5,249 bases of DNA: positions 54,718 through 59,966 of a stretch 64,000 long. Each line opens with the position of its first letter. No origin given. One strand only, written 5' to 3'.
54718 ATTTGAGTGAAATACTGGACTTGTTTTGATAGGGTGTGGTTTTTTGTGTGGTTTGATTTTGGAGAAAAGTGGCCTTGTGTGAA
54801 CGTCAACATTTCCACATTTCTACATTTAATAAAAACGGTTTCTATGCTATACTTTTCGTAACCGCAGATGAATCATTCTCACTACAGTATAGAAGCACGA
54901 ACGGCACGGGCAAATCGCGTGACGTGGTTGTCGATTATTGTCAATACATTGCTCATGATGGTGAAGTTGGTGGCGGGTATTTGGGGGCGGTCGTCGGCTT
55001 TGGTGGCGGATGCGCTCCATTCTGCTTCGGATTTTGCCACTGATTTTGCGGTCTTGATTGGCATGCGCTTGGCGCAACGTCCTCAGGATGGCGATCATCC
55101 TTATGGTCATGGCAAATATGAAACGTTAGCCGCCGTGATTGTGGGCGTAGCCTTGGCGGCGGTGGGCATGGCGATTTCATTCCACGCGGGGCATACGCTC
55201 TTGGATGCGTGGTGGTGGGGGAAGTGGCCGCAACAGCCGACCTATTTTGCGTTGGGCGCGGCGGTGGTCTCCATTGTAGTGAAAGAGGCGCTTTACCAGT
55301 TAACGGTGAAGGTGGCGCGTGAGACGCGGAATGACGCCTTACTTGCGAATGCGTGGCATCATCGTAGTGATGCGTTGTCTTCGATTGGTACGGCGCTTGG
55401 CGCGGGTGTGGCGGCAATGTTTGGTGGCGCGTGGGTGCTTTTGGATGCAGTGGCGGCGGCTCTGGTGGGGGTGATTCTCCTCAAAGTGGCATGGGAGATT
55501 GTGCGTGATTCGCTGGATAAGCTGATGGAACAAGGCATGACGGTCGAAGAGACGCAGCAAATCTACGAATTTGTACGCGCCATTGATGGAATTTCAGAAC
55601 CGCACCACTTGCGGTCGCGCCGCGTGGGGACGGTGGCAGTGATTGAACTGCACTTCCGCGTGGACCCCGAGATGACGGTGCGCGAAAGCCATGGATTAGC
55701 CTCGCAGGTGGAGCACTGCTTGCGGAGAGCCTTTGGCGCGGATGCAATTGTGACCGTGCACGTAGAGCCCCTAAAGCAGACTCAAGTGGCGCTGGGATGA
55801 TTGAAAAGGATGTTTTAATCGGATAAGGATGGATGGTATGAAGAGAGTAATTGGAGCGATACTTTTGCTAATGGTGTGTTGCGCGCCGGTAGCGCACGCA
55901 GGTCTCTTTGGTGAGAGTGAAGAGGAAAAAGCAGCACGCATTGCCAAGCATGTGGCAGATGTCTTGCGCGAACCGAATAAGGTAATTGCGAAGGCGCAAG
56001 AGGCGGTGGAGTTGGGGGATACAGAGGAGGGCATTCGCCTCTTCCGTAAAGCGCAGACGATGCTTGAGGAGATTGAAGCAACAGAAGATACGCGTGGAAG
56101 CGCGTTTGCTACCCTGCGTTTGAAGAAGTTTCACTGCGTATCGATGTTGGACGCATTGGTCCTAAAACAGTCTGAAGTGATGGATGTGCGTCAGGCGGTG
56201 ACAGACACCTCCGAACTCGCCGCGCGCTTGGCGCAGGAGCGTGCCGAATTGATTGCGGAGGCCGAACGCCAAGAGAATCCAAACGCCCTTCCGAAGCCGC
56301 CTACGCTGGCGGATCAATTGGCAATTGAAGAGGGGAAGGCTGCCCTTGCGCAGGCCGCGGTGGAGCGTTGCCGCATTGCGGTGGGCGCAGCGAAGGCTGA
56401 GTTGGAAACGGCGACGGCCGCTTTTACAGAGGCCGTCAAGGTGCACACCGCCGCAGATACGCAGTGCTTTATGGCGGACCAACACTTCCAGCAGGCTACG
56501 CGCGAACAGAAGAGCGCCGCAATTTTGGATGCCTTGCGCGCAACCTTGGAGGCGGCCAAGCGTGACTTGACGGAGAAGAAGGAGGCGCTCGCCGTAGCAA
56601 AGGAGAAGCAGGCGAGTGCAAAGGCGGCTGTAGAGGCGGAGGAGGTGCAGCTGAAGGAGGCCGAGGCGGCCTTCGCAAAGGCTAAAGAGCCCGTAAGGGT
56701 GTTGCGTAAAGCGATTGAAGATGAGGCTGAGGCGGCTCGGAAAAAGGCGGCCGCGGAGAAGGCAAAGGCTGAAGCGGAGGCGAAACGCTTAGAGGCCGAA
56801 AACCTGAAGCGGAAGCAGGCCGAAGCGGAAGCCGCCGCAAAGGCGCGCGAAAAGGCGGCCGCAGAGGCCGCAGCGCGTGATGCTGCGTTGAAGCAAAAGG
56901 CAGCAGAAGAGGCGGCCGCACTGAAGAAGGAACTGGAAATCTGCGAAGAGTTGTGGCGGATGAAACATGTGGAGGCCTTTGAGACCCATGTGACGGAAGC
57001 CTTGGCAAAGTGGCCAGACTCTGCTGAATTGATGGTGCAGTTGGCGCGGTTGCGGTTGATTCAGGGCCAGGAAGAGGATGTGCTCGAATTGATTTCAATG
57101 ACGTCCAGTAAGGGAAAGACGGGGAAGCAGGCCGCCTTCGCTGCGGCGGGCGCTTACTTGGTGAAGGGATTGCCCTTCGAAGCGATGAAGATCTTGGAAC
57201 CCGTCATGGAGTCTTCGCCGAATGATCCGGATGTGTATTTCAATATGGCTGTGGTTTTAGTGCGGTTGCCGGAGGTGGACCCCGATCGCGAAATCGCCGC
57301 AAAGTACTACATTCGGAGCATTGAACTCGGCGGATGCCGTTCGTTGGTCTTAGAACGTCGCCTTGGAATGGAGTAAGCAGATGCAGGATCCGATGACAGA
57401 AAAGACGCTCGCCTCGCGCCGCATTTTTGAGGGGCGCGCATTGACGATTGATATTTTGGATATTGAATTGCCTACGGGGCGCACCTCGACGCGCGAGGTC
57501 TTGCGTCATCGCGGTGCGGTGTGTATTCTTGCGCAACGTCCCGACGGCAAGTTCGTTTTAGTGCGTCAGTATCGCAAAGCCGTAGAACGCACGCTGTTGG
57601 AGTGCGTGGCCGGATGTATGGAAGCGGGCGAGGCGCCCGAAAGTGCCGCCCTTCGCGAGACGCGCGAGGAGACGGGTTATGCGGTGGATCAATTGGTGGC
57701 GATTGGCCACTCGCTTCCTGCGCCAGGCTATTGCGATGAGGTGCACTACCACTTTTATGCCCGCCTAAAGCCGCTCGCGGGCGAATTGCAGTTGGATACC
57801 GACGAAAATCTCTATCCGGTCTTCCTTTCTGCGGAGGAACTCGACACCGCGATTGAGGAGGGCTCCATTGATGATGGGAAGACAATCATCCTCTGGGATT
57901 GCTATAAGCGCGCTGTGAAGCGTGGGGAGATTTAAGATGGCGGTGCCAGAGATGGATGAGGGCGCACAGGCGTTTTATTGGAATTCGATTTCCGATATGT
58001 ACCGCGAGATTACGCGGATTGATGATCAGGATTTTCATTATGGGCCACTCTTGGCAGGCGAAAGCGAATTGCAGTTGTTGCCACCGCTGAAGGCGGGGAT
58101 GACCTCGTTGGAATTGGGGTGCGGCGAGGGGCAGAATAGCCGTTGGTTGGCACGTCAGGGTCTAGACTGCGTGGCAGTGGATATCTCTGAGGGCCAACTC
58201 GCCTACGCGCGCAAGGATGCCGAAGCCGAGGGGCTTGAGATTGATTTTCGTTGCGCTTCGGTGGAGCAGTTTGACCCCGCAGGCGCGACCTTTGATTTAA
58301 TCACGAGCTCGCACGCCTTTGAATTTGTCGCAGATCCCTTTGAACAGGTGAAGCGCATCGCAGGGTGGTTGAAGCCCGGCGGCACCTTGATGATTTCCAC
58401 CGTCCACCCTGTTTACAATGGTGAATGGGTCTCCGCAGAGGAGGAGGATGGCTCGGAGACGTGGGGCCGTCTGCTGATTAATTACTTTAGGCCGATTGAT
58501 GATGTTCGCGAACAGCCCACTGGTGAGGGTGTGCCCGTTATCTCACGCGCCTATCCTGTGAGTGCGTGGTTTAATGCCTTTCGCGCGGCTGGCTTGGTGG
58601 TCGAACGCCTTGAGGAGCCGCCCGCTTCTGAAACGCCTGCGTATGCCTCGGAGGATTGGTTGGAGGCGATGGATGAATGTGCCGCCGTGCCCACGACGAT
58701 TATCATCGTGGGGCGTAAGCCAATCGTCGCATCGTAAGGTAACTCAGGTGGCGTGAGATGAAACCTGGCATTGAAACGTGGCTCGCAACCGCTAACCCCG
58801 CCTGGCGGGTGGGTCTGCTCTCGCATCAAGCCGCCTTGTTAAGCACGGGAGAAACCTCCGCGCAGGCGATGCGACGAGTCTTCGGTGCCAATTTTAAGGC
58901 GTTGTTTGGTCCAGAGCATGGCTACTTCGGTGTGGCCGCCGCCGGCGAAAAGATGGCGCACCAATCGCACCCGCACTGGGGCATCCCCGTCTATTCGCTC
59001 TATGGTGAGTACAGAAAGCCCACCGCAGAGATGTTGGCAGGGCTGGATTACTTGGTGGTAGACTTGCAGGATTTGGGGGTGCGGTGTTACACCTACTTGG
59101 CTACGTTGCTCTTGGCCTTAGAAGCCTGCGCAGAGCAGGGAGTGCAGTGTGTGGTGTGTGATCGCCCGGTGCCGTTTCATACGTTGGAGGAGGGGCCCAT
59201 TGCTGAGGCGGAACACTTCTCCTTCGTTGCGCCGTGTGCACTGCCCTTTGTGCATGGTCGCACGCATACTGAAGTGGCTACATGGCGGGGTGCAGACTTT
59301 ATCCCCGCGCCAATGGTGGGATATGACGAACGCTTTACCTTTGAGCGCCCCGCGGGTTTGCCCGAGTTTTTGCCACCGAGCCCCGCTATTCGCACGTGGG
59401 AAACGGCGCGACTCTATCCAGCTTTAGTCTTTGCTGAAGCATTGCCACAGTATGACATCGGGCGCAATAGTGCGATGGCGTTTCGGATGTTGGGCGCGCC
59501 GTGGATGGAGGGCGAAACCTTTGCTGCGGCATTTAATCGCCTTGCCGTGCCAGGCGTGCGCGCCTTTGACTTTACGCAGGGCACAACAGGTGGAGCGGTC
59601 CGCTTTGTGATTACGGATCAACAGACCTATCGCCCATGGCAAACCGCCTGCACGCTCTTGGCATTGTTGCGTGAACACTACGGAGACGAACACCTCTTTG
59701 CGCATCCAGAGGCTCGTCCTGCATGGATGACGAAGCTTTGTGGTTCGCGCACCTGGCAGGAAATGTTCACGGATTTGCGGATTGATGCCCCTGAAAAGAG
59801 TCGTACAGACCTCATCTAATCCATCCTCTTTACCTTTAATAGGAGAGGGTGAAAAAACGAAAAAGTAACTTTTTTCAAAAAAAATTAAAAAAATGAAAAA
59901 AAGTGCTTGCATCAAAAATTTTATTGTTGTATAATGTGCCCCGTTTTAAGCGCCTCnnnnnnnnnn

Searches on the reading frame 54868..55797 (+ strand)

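Call 82: search_protein_families(library=pfam, proteins=[window:54868-55797:+], max_evalue=0.0001)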
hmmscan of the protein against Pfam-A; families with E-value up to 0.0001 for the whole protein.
window:54868-55797:+ (310 aa): 2 families
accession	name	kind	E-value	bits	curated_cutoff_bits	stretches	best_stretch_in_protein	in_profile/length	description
PF01545.26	Cation_efflux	-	4.4e-49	167.4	26.6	1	20-220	2-198/198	Cation efflux family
PF16916.11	ZT_dimer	-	1.5e-20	73.4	26.7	1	227-301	4-77/78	Dimerisation domain of Zinc Transporter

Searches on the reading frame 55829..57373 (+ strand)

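Call 82: search_protein_families(library=pfam, proteins=[window:55829-57373:+], max_evalue=0.0001)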
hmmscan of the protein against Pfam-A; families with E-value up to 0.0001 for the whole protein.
window:55829-57373:+ (515 aa): 1 family
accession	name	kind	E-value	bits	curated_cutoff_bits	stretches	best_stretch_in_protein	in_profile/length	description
PF13431.12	TPR_17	-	8.3e-05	23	24.4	0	460-477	6-23/34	Tetratricopeptide repeat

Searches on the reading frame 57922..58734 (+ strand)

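Call 82: search_protein_families(library=pfam, proteins=[window:57922-58734:+], max_evalue=0.0001)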
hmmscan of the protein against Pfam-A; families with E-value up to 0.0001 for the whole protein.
window:57922-58734:+ (271 aa): 8 families
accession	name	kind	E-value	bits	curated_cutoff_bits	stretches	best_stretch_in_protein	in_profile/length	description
PF08241.18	Methyltransf_11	-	1.6e-23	83.6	21.2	1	63-158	1-95/95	Methyltransferase domain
PF13649.12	Methyltransf_25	-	2.3e-21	76.7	27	1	63-154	2-97/97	Methyltransferase domain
PF13489.12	Methyltransf_23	-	1.1e-18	68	27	1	50-163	14-121/164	Methyltransferase domain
PF08242.18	Methyltransf_12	-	4.2e-16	59.9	30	1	63-156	1-98/98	Methyltransferase domain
PF13847.12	Methyltransf_31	-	6.1e-15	55.6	27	1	57-166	2-114/145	Methyltransferase domain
PF02353.26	CMAS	-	3.4e-08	33.6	27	1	56-164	60-170/273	Mycolic acid cyclopropane synthetase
PF01209.24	Ubie_methyltran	-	5.2e-07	29.7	20.1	1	57-158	46-151/233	ubiE/COQ5 methyltransferase family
PF03848.20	TehB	-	1.2e-06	28.5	20.4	1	61-137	33-109/193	Tellurite resistance protein TehB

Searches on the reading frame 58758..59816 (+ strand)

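Call 82: search_protein_families(library=pfam, proteins=[window:58758-59816:+], max_evalue=0.0001)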
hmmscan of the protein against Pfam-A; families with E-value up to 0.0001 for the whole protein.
window:58758-59816:+ (353 aa): 2 families
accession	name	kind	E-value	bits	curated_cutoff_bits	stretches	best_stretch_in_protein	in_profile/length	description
PF07075.17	NamZ_N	-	1.3e-49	168.8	26.9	1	18-214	1-202/203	Exo-beta-N-acetylmuramidase NamZ, N-terminal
PF20732.2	NamZ_C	-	4.8e-16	60.3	25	1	219-338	2-123/152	Exo-beta-N-acetylmuramidase NamZ, C-terminal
